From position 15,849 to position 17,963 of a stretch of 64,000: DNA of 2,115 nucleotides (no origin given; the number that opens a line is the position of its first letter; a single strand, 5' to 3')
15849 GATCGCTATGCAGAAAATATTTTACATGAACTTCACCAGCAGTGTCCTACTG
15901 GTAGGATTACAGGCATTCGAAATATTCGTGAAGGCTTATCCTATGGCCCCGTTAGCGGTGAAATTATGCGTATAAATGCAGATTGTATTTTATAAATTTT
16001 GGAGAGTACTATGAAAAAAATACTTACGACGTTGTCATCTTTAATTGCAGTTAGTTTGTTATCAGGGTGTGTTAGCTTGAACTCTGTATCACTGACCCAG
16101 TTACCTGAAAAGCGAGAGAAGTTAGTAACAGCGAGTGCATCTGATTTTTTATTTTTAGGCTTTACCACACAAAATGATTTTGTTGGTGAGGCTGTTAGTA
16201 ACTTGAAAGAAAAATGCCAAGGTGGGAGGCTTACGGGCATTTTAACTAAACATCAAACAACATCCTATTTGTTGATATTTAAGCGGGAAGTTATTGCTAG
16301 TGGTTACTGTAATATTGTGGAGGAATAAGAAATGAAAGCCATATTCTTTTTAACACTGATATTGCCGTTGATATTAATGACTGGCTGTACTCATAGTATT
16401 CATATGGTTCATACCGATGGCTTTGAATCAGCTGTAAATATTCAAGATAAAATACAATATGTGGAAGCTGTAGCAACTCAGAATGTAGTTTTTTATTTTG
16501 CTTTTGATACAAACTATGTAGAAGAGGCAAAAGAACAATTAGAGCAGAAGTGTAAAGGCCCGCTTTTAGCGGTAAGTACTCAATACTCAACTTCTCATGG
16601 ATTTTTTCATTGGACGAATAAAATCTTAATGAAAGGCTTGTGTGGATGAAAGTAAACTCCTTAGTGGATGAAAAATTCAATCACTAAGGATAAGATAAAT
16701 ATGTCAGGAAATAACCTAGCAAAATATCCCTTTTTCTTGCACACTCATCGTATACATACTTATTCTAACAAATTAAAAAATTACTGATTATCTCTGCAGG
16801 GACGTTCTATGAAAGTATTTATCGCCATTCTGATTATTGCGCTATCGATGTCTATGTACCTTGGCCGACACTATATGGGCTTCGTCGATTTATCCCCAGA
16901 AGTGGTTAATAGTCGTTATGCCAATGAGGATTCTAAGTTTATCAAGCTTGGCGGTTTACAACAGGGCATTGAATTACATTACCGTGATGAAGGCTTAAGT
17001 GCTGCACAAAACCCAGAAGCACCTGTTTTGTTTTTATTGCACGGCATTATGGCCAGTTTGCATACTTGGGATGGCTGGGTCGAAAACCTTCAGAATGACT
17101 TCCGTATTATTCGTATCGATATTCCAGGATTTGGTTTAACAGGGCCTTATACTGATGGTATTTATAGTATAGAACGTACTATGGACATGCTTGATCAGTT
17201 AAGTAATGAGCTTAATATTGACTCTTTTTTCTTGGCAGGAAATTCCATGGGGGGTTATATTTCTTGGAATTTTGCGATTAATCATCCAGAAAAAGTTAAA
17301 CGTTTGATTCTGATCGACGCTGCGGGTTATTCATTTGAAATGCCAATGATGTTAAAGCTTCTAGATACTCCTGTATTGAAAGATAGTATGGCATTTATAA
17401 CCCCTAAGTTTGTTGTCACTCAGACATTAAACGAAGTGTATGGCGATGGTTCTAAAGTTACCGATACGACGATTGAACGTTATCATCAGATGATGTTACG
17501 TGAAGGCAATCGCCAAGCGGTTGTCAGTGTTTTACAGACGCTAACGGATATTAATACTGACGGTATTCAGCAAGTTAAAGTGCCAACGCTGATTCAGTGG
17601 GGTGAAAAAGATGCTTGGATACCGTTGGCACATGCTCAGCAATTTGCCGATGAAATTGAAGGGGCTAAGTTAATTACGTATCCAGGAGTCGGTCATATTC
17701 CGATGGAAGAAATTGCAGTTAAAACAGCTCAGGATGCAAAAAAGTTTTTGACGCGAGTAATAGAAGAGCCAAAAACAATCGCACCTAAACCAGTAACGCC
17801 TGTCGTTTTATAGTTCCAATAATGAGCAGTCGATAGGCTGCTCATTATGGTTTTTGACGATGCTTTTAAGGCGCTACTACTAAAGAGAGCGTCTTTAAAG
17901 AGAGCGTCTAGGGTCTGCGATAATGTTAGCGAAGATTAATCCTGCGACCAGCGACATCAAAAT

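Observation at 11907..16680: AT-rich islet: PepSY / PhoP-like / PhoQ-like operon surrounded by five small two-cysteine (Bor-like) lipoprotein genes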

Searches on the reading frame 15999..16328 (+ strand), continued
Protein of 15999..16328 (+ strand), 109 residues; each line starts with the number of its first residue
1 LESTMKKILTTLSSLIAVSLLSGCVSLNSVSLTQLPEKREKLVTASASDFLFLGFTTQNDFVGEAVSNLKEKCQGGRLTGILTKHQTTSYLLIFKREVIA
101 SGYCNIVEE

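Call 71: find_encoding_contigs(protein=P0039, flank=7000, max_places=1)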
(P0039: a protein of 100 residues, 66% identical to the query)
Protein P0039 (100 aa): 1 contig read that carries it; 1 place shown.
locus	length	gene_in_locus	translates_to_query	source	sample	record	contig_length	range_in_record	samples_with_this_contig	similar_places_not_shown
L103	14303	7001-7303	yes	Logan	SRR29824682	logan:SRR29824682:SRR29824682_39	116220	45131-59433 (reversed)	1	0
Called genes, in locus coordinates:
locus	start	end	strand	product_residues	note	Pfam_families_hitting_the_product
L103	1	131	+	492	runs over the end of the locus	PF02789:Peptidase_M17_N, PF00883:Peptidase_M17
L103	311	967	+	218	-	-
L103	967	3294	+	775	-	PF14827:dCache_3, PF00672:HAMP, PF00990:GGDEF, PF00563:EAL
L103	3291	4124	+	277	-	PF11231:DUF3034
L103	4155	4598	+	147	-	PF01152:Bac_globin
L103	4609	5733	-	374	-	-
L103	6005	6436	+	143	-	PF04364:DNA_pol3_chi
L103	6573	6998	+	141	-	-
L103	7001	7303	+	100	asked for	-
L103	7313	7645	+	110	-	-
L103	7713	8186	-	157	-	PF06718:DUF1203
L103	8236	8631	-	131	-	-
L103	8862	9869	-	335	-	-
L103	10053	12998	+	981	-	PF00133:tRNA-synt_1, PF09334:tRNA-synt_1g (weak), PF13603:tRNA-synt_1_2 (weak), PF09334:tRNA-synt_1g (weak), PF08264:Anticodon_1, PF10458:Val_tRNA-synt_C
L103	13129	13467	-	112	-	-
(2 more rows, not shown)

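Call 81: search_solved_structures(query=A1, max_evalue=1)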
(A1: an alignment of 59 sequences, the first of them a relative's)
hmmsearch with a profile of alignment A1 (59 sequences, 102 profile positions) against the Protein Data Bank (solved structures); distinct sequences matched with E-value up to 1: 1.
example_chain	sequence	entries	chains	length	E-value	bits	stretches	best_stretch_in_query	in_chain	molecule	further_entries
2m0n_A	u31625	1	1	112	0.54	13.4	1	45-93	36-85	Putative uncharacterized protein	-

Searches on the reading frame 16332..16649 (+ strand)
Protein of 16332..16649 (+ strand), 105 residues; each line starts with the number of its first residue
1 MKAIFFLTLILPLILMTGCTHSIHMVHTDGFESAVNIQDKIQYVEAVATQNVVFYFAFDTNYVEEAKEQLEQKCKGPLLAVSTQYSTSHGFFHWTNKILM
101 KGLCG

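Call 3: search_protein_families(library=pfam, proteins=[window:16332-16649:+], max_evalue=1)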
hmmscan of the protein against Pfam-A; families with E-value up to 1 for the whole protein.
window:16332-16649:+ (105 aa): 3 families
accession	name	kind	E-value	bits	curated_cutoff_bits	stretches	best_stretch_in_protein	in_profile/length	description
PF12965.13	DUF3854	-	0.0027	18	23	1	2-82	21-100/130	Domain of unknown function (DUF3854)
PF04583.17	Baculo_p74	-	0.028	14.4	23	1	4-70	100-167/215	Baculoviridae p74 conserved region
PF19943.4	DUF6405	-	0.15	12.4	25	1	42-55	5-18/37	Family of unknown function (DUF6405)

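Call 5: search_protein_families(library=ncbifam, proteins=[window:16332-16649:+], max_evalue=1)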
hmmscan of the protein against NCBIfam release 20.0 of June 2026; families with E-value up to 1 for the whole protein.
window:16332-16649:+ (105 aa): 2 families
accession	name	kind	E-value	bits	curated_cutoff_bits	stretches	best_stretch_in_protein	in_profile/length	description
NF008746.0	PRK11779.1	equivalog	0.05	12.2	260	1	26-96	174-245/477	exodeoxyribonuclease I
NF005960.0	PRK08044.1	equivalog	0.086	11.5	688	1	11-84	228-297/453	allantoinase AllB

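Call 64: search_protein_families(library=phrogs, proteins=[window:16332-16649:+], max_evalue=1)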
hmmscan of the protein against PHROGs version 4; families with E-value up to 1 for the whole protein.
window:16332-16649:+ (105 aa): 2 families
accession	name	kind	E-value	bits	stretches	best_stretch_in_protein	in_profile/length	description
phrog_19910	-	unknown function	0.013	16.3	1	26-82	89-144/154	-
phrog_16799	-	unknown function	0.024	15.9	1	25-98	27-98/107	-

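Call 65: search_protein_families(library=padloc, proteins=[window:16332-16649:+], max_evalue=0.01)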
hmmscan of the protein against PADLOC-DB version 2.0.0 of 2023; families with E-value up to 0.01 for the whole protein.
window:16332-16649:+ (105 aa): 0 families

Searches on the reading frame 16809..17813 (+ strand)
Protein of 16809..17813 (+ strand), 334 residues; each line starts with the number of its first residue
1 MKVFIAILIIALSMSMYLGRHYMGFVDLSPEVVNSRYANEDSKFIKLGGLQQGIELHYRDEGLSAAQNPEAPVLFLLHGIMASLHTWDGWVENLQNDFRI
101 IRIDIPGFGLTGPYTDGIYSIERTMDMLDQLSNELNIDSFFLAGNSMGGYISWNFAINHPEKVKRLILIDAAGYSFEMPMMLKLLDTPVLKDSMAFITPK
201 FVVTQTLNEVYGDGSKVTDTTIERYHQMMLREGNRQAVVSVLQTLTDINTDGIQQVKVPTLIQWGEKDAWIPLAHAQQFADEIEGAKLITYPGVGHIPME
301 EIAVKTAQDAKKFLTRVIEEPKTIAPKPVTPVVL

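Call 3: search_protein_families(library=pfam, proteins=[window:16809-17813:+], max_evalue=1)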
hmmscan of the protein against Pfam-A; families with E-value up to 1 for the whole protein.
window:16809-17813:+ (334 aa): 16 families
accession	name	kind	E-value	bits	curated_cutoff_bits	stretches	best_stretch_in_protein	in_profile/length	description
PF00561.26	Abhydrolase_1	-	2e-28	100.1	25.8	1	72-301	1-243/245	alpha/beta hydrolase fold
PF12146.15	Hydrolase_4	-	2.1e-18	66.9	27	1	72-301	5-237/239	Serine aminopeptidase, S33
PF12697.13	Abhydrolase_6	-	1.9e-15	58.6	26.3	1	74-301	1-209/217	Alpha/beta hydrolase family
PF03096.20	Ndr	-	9.4e-10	38.1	23.3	1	92-270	50-232/283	Ndr family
PF10142.15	PhoPQ_related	-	7e-06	25.4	20.3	2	120-159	152-193/367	PhoPQ-activated pathogenicity-related protein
PF07859.19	Abhydrolase_3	-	0.00032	21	25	1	128-296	56-206/210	alpha/beta hydrolase fold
PF00975.26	Thioesterase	-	0.0011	19.7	26.4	1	74-170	3-101/226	Thioesterase domain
PF01738.24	DLH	-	0.0017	18.4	21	1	239-296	125-186/217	Dienelactone hydrolase family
PF08386.16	Abhydrolase_4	-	0.0018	18.8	21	1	253-297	29-74/103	TAP-like protein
PF00326.27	Peptidase_S9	-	0.0018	18.2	22.6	1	249-318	142-210/213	Prolyl oligopeptidase family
PF12695.13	Abhydrolase_5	-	0.0022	18.2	27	1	132-170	50-88/164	Alpha/beta hydrolase family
PF00756.26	Esterase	-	0.0044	17.3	22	1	141-167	118-144/251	Putative esterase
PF03959.19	FSH1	-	0.0062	16.7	21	1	254-301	157-205/211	Serine hydrolase (FSH1)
PF06821.19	Ser_hydrolase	-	0.0069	16.8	22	1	243-300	101-157/172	Serine hydrolase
PF20408.4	Abhydrolase_11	-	0.022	14.9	27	1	125-179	65-112/193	Alpha/beta hydrolase domain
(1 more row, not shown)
